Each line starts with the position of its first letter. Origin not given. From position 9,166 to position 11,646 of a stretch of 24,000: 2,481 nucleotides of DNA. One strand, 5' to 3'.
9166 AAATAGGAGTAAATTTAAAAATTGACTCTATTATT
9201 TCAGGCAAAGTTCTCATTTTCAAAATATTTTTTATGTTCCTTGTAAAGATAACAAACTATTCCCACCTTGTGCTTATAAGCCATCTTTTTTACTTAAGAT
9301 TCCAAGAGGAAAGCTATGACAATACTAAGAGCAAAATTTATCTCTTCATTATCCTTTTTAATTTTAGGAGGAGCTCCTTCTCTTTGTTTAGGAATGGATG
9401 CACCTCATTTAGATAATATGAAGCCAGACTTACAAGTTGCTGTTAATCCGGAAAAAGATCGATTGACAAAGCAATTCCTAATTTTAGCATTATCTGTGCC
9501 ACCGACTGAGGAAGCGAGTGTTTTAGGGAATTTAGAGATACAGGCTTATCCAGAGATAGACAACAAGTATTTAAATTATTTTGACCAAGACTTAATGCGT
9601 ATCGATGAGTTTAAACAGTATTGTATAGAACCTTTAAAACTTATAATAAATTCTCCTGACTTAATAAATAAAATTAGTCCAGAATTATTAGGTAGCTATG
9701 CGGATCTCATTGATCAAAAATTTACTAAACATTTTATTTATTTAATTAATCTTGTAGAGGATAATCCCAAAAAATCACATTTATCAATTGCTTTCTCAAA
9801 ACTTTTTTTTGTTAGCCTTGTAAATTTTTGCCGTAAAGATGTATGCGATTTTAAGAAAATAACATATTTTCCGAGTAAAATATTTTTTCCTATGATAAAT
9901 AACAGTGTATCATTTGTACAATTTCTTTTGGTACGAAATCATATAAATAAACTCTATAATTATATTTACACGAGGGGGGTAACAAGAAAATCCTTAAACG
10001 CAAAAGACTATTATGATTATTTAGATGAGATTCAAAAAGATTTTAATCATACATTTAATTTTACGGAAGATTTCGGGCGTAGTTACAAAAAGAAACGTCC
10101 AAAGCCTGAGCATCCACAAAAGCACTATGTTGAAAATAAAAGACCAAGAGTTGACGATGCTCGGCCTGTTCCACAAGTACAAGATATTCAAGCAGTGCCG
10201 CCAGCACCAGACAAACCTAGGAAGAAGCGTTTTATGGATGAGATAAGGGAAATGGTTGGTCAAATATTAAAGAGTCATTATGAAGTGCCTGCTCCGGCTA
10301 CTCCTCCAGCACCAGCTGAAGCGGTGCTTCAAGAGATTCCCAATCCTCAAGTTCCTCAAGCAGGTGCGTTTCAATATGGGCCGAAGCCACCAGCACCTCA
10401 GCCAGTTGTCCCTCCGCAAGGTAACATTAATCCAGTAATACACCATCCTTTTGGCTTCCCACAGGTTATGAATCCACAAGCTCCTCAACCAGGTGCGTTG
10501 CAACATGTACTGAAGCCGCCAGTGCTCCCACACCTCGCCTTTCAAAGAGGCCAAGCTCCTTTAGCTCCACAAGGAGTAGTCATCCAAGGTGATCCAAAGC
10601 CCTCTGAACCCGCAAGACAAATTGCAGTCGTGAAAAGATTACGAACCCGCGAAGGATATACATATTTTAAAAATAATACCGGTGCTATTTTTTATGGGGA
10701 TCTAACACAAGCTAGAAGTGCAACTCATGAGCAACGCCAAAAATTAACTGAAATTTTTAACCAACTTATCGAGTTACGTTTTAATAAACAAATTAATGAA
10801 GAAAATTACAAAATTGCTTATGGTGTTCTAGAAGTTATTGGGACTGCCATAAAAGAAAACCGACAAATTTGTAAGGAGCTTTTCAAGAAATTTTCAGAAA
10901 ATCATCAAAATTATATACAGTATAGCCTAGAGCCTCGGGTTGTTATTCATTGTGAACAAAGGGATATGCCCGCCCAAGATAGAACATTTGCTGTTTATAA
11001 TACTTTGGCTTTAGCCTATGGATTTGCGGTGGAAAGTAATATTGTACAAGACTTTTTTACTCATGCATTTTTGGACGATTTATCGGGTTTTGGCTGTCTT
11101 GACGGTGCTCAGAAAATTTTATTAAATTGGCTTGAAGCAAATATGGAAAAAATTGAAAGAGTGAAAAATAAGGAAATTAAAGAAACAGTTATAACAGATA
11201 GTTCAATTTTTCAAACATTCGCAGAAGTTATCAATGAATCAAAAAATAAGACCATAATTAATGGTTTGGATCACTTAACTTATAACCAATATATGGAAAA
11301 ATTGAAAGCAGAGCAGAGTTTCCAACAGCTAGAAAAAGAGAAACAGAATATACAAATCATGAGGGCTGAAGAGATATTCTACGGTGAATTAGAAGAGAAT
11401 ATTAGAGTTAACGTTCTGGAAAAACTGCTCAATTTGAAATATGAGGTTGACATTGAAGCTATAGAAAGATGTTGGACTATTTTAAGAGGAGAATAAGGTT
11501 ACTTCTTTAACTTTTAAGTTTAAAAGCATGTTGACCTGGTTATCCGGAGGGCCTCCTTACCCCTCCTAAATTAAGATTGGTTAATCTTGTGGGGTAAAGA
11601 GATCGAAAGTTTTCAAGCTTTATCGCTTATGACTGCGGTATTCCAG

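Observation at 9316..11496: Orphan 726-aa secreted protein with modular effector-like architecture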

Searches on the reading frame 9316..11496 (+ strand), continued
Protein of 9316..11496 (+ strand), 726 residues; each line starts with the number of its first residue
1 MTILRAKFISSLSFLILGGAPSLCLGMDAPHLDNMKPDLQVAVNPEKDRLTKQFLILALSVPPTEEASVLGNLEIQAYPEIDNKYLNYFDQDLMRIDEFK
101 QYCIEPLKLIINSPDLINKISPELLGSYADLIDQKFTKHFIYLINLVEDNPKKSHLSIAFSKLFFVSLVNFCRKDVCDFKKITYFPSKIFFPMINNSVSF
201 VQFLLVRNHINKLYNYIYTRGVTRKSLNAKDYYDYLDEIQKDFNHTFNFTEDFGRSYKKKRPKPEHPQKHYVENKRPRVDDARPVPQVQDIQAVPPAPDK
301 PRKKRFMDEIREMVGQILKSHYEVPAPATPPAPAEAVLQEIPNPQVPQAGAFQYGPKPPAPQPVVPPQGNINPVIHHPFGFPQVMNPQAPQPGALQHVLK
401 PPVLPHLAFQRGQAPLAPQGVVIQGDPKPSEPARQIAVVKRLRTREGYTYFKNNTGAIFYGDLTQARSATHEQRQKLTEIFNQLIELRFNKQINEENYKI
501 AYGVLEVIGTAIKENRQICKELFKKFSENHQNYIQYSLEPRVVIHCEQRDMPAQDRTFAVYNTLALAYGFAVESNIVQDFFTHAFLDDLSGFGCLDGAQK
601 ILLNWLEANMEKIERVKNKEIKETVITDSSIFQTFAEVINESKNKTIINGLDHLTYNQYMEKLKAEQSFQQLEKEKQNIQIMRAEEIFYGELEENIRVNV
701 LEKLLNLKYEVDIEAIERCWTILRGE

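Call 59: find_encoding_contigs(protein=P0003, flank=10000, max_places=2)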
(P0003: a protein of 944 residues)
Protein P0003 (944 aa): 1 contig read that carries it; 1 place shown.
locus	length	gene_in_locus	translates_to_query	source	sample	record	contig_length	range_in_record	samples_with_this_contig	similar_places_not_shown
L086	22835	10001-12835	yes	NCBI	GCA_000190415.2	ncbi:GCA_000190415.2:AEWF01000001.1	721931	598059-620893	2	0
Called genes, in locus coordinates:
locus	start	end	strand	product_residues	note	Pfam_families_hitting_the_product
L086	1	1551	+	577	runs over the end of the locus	PF23310:TPR_27 (faint), PF08238:Sel1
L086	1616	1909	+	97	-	-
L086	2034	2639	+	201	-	-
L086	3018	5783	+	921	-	PF00133:tRNA-synt_1, PF01406:tRNA-synt_1e (faint), PF09334:tRNA-synt_1g, PF08264:Anticodon_1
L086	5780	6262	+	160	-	PF01252:Peptidase_A8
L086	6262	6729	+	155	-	PF11233:DUF3035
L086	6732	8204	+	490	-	PF00675:Peptidase_M16, PF05193:Peptidase_M16_C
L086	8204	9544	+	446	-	PF00675:Peptidase_M16, PF05193:Peptidase_M16_C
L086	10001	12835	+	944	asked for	-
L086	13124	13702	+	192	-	-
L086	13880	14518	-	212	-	PF00625:Guanylate_kin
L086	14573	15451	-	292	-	PF00702:Hydrolase, PF13344:Hydrolase_6, PF13242:Hydrolase_like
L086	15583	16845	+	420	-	PF00027:cNMP_binding, PF00939:Na_sulph_symp, PF03600:CitMHS (weak)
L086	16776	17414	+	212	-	PF03600:CitMHS (weak)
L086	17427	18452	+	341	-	PF04392:ABC_sub_bind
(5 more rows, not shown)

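Call 60: list_cluster_members(proteins=[L084:3084-4163:-, L084:4868-5473:-, L082:5751-6011:+, L082:2877-4151:+, L085:3248-3706:-, L085:7305-9395:-, L083:753-1523:-])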
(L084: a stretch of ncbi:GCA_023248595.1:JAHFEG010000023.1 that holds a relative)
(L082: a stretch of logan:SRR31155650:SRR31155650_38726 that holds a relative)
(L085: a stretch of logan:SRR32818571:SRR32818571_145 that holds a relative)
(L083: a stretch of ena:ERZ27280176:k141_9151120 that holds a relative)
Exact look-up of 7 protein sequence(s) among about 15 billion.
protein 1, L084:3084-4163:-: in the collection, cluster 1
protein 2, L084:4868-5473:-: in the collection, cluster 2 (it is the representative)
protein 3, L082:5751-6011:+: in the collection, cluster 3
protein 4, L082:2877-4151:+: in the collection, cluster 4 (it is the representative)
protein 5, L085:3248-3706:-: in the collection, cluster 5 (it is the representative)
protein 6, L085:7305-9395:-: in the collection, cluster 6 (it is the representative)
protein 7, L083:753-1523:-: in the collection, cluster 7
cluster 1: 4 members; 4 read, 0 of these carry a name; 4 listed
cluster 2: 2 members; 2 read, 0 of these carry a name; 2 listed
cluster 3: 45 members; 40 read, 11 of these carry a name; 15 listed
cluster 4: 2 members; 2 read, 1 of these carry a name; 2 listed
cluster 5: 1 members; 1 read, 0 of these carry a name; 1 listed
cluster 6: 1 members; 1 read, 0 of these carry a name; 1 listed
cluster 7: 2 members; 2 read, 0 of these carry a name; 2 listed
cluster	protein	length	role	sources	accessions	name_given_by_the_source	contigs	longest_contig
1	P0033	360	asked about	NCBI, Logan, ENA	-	-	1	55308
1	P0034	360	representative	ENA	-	-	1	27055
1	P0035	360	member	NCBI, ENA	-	-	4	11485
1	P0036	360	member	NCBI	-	-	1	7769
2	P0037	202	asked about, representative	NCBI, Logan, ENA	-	-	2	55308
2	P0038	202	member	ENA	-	-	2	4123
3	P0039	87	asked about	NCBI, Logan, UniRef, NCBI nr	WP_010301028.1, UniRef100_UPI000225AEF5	RNA chaperone Hfq [Candidatus Odyssella thessalonicensis] | RNA chaperone Hfq n=1 Tax=Candidatus Odyssella thessalonicensis TaxID=84647 ...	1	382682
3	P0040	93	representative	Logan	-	-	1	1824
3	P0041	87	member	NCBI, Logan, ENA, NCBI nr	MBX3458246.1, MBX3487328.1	MAG: RNA chaperone Hfq [Candidatus Paracaedibacteraceae bacterium] | RNA chaperone Hfq [Candidatus Paracaedibacteraceae bacterium]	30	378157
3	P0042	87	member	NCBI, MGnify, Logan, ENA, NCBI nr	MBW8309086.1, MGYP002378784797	MAG: RNA chaperone Hfq [Candidatus Paracaedibacteraceae bacterium] | CR=1 FL=1 | RNA chaperone Hfq [Candidatus Paracaedibacteraceae bacterium]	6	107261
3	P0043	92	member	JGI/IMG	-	host factor-I protein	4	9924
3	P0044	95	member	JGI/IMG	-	host factor-I protein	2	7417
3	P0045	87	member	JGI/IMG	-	host factor-I protein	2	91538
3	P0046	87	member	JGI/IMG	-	host factor-I protein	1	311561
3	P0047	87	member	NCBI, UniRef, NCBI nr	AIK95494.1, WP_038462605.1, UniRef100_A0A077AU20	RNA chaperone Hfq [Candidatus Odyssella acanthamoebae] | RNA-binding protein Hfq n=1 Tax=Candidatus Odyssella acanthamoebae TaxID=91604 ... | RNA chaperone Hfq [Candidatus Paracaedibacter acanthamoebae]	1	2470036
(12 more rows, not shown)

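Call 67: find_homologous_proteins(query=L084:3084-4163:-, max_evalue=1e-50)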
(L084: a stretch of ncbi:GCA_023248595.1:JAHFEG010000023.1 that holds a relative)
Query L084:3084-4163:- (360 aa): 8000 proteins with E <= 1e-50 among 8000 candidates; the best 120 are listed.
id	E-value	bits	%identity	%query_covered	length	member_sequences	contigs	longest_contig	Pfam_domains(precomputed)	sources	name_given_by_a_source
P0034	5.5e-218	741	91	100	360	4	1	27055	PF01926.30,PF02421.25,PF00009.34,PF01018.29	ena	-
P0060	1.5e-203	694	87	97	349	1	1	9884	PF01926.30,PF02421.25,PF01018.29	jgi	jgi:GTPase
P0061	2.1e-181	621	79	97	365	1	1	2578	PF01926.30,PF02421.25,PF01018.29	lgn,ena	-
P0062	2.7e-178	611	76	99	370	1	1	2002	PF01926.30,PF00025.28,PF02421.25,PF01018.29,PF03308.23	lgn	-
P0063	7.8e-164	563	72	95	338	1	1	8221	PF01926.30,PF02421.25,PF01018.29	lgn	-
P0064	9.2e-161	553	71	98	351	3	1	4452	PF01926.30,PF02421.25,PF01018.29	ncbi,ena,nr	ncbi:MAG: GTPase ObgE [bacterium]|nr:GTPase ObgE [bacterium]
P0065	1.9e-155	536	69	95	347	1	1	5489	PF01926.30,PF02421.25,PF01018.29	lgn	-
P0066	3.8e-155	535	69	96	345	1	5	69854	PF01926.30,PF02421.25,PF01018.29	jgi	jgi:GTP-binding protein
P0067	2.3e-154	532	68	97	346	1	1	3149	PF01926.30,PF02421.25,PF01018.29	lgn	-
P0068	4.1e-154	531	68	96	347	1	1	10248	PF01926.30,PF02421.25,PF01018.29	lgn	-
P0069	4.0e-153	528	65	96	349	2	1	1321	PF01926.30,PF02421.25,PF01018.29,PF03193.23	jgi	-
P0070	1.3e-152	526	68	98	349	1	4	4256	PF01926.30,PF02421.25,PF01018.29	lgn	-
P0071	2.3e-151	522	67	97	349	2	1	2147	PF01926.30,PF02421.25,PF01018.29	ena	-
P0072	2.7e-150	519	68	96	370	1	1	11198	PF01926.30,PF02421.25,PF00009.34,PF01018.29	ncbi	-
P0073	3.2e-150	519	66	96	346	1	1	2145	PF01926.30,PF02421.25,PF01018.29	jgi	jgi:GTP-binding protein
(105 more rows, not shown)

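Call 96: search_protein_families(library=phrogs, proteins=[P0001, P0003, P0007, P0018, P0022, P0031], max_evalue=0.01)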
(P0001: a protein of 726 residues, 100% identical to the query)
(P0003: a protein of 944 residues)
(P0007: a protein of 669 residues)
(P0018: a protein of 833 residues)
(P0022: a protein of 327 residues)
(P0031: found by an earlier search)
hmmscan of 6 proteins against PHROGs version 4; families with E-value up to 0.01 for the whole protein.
P0001 (726 aa): 0 families

P0003 (944 aa): 0 families

P0007 (669 aa): 0 families

P0018 (833 aa): 0 families

P0022 (327 aa): 0 families

P0031 (538 aa): 0 families

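Call 97: search_protein_families(library=padloc, proteins=[P0001, P0003, P0007, P0018, P0022, P0031], max_evalue=0.01)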
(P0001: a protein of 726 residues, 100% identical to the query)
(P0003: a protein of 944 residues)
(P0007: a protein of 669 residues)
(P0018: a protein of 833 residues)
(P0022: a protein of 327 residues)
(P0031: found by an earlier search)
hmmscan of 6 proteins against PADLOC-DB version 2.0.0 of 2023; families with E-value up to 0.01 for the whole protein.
P0001 (726 aa): 0 families

P0003 (944 aa): 0 families

P0007 (669 aa): 0 families

P0018 (833 aa): 0 families

P0022 (327 aa): 0 families

P0031 (538 aa): 1 family
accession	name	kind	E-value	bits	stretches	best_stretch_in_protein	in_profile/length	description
PDLC04888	PDC-S06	-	0.0055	12.9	1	54-126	407-478/851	-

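Call 98: search_dna_similar(query=window:9316-11493:+, collection=plasmids, mode=protein, max_evalue=0.001, max_rows=10)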
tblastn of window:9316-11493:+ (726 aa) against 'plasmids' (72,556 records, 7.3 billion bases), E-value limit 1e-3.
No match.

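Call 99: search_dna_similar(query=window:9316-11493:+, collection=phages, mode=protein, max_evalue=0.001, max_rows=10)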
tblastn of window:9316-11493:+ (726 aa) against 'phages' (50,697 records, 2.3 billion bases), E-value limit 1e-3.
No match.

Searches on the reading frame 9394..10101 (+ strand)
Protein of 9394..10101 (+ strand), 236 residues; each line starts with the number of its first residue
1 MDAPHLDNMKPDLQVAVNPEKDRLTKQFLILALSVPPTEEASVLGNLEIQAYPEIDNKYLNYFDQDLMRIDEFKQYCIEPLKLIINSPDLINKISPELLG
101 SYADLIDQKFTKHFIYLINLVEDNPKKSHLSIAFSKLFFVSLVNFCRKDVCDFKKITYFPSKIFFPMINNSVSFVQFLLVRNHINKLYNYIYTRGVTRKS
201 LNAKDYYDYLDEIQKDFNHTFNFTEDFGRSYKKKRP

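Call 70: search_solved_structures(query=A6, max_evalue=10)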
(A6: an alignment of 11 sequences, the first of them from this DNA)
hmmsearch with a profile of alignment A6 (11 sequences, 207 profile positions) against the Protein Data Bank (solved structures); distinct sequences matched with E-value up to 10: 3.
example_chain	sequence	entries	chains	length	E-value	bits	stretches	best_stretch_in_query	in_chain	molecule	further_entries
4d7q_A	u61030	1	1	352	0.26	13.8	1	136-179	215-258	RALF, PROLINE/BETAINE TRANSPORTER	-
7tgh_B9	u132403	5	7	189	0.42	13.2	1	150-197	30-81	NDUB9 | NADH dehydrogenase [ubiquinone] 1 alpha subcomplex subunit 10, mitochondrial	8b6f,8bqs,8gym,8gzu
2sas_A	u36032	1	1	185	0.89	12.1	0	143-190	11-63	SARCOPLASMIC CALCIUM-BINDING PROTEIN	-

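Call 71: search_protein_families(library=pfam, alignment_id=A6, max_evalue=1)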
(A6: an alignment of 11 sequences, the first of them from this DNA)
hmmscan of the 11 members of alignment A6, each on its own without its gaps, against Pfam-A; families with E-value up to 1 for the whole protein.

A. member 1, seq(236 aa): 1 family
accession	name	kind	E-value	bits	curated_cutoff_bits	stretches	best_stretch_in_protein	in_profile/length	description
PF13774.12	Longin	-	0.049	14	26.2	1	196-230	38-75/84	Regulated-SNARE-like domain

B. families by the number of members that match (of 11 scanned): 4 families
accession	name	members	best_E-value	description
PF13774.12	Longin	2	0.049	Regulated-SNARE-like domain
PF05316.17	VAR1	1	0.0062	Mitochondrial ribosomal protein (VAR1)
PF13767.11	DUF4168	1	0.019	Domain of unknown function (DUF4168)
PF03981.17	Ubiq_cyt_C_chap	1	0.29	Ubiquinol-cytochrome C chaperone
